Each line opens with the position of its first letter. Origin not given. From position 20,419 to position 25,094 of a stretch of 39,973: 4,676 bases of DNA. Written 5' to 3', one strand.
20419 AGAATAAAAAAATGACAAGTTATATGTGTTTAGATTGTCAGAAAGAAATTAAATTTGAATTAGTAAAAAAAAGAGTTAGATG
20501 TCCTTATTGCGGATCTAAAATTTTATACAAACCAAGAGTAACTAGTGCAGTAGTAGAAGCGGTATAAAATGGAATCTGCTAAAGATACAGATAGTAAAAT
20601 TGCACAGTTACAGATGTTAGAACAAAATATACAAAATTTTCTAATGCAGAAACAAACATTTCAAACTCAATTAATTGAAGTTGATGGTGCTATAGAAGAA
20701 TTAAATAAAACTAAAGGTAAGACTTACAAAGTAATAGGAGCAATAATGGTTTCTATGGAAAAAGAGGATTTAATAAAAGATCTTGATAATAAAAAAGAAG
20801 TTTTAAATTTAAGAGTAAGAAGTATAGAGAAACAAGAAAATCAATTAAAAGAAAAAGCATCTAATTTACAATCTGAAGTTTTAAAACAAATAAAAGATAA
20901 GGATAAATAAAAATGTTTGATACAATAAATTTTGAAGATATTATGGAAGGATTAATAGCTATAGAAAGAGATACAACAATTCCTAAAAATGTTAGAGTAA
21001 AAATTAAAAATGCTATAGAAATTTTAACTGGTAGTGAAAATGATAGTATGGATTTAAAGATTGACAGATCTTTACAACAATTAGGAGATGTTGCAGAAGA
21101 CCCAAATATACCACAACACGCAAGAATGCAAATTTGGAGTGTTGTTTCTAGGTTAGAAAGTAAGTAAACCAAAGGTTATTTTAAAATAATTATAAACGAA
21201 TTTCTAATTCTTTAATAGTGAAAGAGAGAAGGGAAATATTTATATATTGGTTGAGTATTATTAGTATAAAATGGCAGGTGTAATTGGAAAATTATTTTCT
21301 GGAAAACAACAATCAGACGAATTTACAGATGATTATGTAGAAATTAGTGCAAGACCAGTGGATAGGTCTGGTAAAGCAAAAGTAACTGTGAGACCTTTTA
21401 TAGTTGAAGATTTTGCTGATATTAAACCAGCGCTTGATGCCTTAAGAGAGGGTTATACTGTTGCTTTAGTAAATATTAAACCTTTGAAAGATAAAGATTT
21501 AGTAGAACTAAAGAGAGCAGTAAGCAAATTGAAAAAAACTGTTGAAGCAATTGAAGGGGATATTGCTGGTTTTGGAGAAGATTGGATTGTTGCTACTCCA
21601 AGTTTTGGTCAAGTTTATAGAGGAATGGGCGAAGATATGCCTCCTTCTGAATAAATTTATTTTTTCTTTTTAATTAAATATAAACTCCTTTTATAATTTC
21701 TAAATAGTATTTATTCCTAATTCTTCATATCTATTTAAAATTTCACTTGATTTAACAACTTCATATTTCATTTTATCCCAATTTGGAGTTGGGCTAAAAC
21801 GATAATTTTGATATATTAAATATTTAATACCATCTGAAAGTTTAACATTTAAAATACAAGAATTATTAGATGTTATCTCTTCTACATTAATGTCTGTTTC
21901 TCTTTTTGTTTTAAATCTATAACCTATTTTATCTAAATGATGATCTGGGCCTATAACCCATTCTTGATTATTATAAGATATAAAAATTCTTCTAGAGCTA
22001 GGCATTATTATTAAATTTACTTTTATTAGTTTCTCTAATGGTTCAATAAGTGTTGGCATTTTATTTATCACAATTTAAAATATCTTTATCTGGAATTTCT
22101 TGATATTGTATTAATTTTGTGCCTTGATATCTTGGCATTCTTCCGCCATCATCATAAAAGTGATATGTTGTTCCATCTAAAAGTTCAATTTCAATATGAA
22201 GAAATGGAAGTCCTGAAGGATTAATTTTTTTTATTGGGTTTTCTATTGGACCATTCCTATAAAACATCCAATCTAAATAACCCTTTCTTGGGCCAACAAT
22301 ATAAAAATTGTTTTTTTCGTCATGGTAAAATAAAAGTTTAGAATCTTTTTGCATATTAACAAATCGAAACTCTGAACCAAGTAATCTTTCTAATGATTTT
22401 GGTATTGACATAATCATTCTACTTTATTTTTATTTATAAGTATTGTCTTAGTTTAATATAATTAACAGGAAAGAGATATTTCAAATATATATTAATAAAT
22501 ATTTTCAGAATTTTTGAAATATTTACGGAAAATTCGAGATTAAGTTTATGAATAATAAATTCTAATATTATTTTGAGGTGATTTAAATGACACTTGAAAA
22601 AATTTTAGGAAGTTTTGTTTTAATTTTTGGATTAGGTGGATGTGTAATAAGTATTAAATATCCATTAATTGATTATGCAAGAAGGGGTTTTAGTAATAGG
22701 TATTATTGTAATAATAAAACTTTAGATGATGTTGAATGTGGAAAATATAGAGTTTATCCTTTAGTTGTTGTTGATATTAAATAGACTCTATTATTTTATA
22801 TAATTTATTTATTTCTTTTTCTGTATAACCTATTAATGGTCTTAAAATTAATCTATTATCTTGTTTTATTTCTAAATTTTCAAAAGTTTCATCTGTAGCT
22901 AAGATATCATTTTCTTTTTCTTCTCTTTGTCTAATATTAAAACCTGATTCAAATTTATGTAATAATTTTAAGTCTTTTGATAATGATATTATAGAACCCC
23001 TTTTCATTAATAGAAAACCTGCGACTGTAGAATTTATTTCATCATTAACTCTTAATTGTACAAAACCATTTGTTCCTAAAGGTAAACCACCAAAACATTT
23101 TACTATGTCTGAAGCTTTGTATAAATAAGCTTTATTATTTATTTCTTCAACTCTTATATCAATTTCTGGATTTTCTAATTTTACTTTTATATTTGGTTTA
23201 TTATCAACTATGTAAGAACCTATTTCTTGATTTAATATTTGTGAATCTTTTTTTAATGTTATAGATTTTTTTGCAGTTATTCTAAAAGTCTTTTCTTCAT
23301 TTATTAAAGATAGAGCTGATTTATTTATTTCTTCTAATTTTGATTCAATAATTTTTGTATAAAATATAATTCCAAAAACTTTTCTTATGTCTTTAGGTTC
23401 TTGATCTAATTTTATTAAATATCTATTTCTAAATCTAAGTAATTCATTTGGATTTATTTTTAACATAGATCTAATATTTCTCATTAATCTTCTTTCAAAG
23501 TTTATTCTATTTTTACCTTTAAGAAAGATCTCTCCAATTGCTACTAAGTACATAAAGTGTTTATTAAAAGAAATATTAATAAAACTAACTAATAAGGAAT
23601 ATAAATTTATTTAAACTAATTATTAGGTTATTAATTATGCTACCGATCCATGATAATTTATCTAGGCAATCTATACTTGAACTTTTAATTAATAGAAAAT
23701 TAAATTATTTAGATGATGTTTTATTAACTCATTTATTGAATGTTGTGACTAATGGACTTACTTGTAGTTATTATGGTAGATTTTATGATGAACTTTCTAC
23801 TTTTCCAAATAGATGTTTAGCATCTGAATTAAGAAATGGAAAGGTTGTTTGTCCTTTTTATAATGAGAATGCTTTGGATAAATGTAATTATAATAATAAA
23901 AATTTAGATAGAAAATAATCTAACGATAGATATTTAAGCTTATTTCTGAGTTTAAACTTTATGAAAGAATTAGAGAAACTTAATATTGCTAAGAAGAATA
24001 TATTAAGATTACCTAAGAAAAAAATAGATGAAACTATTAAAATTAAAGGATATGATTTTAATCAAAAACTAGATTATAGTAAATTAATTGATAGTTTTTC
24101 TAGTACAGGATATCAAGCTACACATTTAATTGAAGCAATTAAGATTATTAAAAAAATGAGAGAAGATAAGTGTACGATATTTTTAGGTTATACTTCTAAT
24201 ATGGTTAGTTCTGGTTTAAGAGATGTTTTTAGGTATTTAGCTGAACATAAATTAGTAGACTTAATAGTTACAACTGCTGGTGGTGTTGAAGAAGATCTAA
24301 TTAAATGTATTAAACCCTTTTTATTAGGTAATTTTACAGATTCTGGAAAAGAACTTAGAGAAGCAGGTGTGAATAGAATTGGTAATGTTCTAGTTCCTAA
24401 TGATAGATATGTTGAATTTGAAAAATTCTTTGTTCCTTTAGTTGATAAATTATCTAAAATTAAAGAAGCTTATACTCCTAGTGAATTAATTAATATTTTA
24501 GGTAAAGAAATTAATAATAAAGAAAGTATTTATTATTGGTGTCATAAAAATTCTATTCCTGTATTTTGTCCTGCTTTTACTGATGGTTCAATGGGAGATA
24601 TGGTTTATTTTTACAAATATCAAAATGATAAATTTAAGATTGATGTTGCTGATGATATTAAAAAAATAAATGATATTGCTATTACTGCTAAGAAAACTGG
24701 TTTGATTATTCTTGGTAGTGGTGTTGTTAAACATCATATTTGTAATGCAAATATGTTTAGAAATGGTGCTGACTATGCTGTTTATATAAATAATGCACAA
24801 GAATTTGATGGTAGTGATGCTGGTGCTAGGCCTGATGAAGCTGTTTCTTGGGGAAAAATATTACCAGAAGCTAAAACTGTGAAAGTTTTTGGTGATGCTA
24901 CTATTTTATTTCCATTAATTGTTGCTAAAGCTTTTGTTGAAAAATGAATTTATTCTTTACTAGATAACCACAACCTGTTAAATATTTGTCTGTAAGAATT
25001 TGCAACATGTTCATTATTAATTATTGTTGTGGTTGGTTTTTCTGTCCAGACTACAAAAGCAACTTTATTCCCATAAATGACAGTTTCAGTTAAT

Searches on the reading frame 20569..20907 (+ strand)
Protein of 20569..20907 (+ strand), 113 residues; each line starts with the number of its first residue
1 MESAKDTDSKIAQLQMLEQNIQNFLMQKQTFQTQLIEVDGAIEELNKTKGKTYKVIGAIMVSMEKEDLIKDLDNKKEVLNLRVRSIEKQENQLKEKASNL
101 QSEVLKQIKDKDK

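Call 52: search_protein_families(library=pfam, proteins=[window:20569-20907:+], max_evalue=0.0001)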
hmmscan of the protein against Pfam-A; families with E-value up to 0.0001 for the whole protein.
window:20569-20907:+ (113 aa): 1 family
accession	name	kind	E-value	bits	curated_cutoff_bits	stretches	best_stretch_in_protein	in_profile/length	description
PF01920.25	Prefoldin_2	-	4.5e-14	52.7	27.6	1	10-110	3-105/106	Prefoldin subunit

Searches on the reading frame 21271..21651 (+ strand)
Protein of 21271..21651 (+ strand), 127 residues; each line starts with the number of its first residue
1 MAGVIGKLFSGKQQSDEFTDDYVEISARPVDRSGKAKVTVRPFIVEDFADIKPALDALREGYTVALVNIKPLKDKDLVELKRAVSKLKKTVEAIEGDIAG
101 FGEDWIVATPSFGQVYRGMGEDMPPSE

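Call 52: search_protein_families(library=pfam, proteins=[window:21271-21651:+], max_evalue=0.0001)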
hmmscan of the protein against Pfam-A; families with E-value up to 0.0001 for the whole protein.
window:21271-21651:+ (127 aa): 1 family
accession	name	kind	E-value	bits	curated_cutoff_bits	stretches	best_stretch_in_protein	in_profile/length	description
PF04472.17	SepF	-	4.4e-09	36.9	27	1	45-111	6-68/72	Cell division protein SepF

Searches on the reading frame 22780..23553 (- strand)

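Call 52: search_protein_families(library=pfam, proteins=[window:22780-23553:-], max_evalue=0.0001)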
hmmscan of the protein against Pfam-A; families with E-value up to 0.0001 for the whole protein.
window:22780-23553:- (258 aa): 3 families
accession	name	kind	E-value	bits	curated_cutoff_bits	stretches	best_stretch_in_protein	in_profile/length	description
PF22025.1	ThiI_fer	-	1e-11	45.5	25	1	2-62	2-68/72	ThiI ferredoxin-like domain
PF02926.22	THUMP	-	2.5e-10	41.1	20.6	1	73-145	4-82/84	THUMP domain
PF02568.20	ThiI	-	2.3e-05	24.5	20.5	0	222-256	124-160/197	Thiamine biosynthesis protein (ThiI)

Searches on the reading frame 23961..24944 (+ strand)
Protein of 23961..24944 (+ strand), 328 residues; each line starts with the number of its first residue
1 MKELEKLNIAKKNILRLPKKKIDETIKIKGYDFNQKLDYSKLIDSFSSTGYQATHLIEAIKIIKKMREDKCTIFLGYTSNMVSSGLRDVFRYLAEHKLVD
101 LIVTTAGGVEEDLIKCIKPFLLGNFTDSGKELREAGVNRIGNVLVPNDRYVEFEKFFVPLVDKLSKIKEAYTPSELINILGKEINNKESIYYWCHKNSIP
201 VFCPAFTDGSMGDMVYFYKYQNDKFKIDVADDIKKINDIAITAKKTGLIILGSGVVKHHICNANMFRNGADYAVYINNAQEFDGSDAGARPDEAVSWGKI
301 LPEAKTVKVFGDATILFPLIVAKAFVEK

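Call 52: search_protein_families(library=pfam, proteins=[window:23961-24944:+], max_evalue=0.0001)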
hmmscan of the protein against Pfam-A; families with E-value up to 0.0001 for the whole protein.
window:23961-24944:+ (328 aa): 1 family
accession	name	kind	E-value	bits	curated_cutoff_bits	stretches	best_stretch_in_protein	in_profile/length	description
PF01916.23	DS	-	9.2e-123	409.5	27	1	41-323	1-287/288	Deoxyhypusine synthase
